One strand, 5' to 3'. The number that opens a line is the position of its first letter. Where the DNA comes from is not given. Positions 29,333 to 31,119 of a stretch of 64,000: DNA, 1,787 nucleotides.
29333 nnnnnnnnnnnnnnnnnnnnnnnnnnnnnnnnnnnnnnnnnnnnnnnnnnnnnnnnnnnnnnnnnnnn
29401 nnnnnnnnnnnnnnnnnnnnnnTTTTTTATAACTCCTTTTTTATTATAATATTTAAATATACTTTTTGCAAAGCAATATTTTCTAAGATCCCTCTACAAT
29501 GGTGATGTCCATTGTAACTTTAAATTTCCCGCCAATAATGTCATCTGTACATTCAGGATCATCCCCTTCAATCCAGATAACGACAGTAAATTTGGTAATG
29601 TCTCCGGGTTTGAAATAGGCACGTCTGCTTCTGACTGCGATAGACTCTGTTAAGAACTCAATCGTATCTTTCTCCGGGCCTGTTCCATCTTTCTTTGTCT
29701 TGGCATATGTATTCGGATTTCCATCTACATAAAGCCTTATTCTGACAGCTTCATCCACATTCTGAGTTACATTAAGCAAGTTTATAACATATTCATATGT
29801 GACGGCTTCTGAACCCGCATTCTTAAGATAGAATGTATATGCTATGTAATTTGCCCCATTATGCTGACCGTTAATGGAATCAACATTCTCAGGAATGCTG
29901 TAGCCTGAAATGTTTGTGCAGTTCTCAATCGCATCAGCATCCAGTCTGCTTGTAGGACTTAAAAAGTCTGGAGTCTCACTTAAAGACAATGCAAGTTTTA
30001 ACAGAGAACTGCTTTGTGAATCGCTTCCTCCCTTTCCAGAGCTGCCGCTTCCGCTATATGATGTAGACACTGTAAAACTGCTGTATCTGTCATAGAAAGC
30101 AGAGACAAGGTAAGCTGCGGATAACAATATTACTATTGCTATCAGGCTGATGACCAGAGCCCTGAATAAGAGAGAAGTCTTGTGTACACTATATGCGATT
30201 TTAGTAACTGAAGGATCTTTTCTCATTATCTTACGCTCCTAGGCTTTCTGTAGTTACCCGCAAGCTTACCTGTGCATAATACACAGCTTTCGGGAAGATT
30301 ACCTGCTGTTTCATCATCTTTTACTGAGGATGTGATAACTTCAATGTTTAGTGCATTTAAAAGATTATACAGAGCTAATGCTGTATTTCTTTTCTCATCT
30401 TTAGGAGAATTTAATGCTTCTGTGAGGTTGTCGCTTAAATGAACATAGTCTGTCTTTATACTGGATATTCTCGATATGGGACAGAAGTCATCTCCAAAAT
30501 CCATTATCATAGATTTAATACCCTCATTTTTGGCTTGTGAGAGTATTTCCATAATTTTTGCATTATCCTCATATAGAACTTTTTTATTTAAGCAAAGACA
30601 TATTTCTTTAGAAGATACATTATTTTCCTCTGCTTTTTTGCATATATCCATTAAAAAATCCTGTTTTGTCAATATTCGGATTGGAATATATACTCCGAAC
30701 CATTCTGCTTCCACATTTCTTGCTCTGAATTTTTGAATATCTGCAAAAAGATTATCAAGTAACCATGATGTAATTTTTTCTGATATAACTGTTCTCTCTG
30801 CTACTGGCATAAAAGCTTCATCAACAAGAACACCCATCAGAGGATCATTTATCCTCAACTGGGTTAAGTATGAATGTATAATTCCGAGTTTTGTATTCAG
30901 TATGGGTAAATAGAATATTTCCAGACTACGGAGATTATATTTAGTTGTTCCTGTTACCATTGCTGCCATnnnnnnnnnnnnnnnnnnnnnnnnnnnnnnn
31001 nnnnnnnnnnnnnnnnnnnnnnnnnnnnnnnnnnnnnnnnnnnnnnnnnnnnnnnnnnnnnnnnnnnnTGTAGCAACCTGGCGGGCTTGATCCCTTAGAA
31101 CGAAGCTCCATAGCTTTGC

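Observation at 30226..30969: Stand-alone EAL domain lacking the catalytic Glu: a candidate c-di-GMP receptor encoded first behind the riboswitch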

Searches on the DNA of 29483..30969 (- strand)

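Call 12: search_rna_families(sources=[L001, L002, L003, L004], threshold=gathering)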
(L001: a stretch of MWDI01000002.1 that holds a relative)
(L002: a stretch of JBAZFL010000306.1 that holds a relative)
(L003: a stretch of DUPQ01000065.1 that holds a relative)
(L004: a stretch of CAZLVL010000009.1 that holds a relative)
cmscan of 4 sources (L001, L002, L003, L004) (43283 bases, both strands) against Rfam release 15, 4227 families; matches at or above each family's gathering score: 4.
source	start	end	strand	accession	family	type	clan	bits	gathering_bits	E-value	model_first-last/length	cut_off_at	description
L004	4223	4307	+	RF01051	c-di-GMP-I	Cis-reg; riboswitch;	CL00126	68.2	35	2.1e-11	1-87/87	no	c-di-GMP-I riboswitch aptamer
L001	193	278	+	RF01051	c-di-GMP-I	Cis-reg; riboswitch;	CL00126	64.9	35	1.3e-10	1-87/87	no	c-di-GMP-I riboswitch aptamer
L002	745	830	+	RF01051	c-di-GMP-I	Cis-reg; riboswitch;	CL00126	64.1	35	2.1e-10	1-87/87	no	c-di-GMP-I riboswitch aptamer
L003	9811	9896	+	RF01051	c-di-GMP-I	Cis-reg; riboswitch;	CL00126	63.2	35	3.6e-10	1-87/87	no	c-di-GMP-I riboswitch aptamer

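Call 28: search_rna_families(sources=[L005, L006, L007], threshold=gathering)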
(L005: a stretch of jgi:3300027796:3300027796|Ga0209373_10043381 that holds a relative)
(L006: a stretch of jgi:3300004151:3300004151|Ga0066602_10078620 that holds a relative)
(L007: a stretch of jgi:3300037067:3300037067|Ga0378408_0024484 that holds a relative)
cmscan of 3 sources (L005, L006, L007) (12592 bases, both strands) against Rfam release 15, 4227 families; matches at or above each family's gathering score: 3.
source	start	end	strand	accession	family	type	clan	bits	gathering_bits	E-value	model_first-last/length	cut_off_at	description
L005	313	390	+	RF01051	c-di-GMP-I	Cis-reg; riboswitch;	CL00126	61.4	35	2.9e-10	1-87/87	no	c-di-GMP-I riboswitch aptamer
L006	108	185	+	RF01051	c-di-GMP-I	Cis-reg; riboswitch;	CL00126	61.4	35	2.9e-10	1-87/87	no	c-di-GMP-I riboswitch aptamer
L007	7870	7951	+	RF01051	c-di-GMP-I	Cis-reg; riboswitch;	CL00126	60.2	35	5.4e-10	1-87/87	no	c-di-GMP-I riboswitch aptamer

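Call 38: search_rna_families(sources=[L021, L023, L024, L025, L019, L020], threshold=gathering)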
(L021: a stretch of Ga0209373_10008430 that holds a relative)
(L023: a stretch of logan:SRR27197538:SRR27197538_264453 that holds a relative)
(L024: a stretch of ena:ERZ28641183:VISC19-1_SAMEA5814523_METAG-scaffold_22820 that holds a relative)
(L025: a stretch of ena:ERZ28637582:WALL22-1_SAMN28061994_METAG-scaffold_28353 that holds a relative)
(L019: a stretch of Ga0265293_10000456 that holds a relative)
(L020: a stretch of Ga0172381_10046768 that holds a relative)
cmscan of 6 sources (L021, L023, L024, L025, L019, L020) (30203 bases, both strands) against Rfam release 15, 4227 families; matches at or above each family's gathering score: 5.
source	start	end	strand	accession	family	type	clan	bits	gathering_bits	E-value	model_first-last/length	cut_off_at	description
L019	920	1091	+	RF02001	group-II-D1D4-3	Intron;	CL00102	113.2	32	1e-22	1-170/170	no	Group II catalytic intron D1-D4-3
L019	6819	6903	+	RF01051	c-di-GMP-I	Cis-reg; riboswitch;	CL00126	68.2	35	1.5e-11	1-87/87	no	c-di-GMP-I riboswitch aptamer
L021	649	726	+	RF01051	c-di-GMP-I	Cis-reg; riboswitch;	CL00126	64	35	1.5e-10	1-87/87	no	c-di-GMP-I riboswitch aptamer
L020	233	314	+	RF01051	c-di-GMP-I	Cis-reg; riboswitch;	CL00126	60.2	35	1.3e-09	1-87/87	no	c-di-GMP-I riboswitch aptamer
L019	1125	1186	+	RF01998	group-II-D1D4-1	Intron;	CL00102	47.6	35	8.3e-06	1-84/84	no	Group II catalytic intron D1-D4-1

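Call 40: search_rna_families(sources=[L023, L024, L025], threshold=evalue, max_evalue=1)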
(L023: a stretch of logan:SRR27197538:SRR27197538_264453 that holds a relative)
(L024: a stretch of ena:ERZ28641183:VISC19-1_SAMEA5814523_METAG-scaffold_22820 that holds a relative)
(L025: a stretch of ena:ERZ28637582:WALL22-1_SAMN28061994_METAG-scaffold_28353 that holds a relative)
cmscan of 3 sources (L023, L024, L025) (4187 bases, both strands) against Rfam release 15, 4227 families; matches with E-value up to 1: 0.
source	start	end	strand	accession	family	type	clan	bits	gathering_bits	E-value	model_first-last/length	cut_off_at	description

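Call 45: search_rna_families(sources=[L026, L027, L028], threshold=gathering)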
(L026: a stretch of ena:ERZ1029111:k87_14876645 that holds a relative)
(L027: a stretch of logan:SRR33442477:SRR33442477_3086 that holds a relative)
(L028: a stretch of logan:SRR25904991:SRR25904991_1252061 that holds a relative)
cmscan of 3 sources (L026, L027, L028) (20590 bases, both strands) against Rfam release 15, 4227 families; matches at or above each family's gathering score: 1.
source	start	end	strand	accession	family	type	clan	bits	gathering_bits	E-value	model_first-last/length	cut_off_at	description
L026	257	336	+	RF01051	c-di-GMP-I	Cis-reg; riboswitch;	CL00126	62.1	35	3.1e-10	1-87/87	no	c-di-GMP-I riboswitch aptamer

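Call 59: search_rna_families(sources=[L029, L030, L031], threshold=gathering)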
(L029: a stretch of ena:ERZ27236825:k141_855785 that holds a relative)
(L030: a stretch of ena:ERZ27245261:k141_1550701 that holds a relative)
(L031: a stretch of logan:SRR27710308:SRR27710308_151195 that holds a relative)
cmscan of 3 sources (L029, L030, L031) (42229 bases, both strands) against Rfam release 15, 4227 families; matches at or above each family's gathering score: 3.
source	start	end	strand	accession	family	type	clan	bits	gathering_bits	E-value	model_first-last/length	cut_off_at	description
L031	1669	1761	+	RF01051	c-di-GMP-I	Cis-reg; riboswitch;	CL00126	65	35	1.3e-10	1-87/87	no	c-di-GMP-I riboswitch aptamer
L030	9599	9686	+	RF01051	c-di-GMP-I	Cis-reg; riboswitch;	CL00126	58.4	35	5.1e-09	1-87/87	no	c-di-GMP-I riboswitch aptamer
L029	1954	2037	-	RF00005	tRNA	Gene; tRNA;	CL00001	49.6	29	8.6e-08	1-71/71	no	tRNA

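Call 67: search_rna_families(source=L032, threshold=gathering)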
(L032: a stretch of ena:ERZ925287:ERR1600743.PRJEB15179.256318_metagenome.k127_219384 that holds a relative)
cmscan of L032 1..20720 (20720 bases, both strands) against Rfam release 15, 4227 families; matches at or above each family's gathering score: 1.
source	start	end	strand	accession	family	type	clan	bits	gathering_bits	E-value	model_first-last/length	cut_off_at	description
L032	8853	8934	+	RF01051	c-di-GMP-I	Cis-reg; riboswitch;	CL00126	63.8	35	1.2e-10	1-87/87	no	c-di-GMP-I riboswitch aptamer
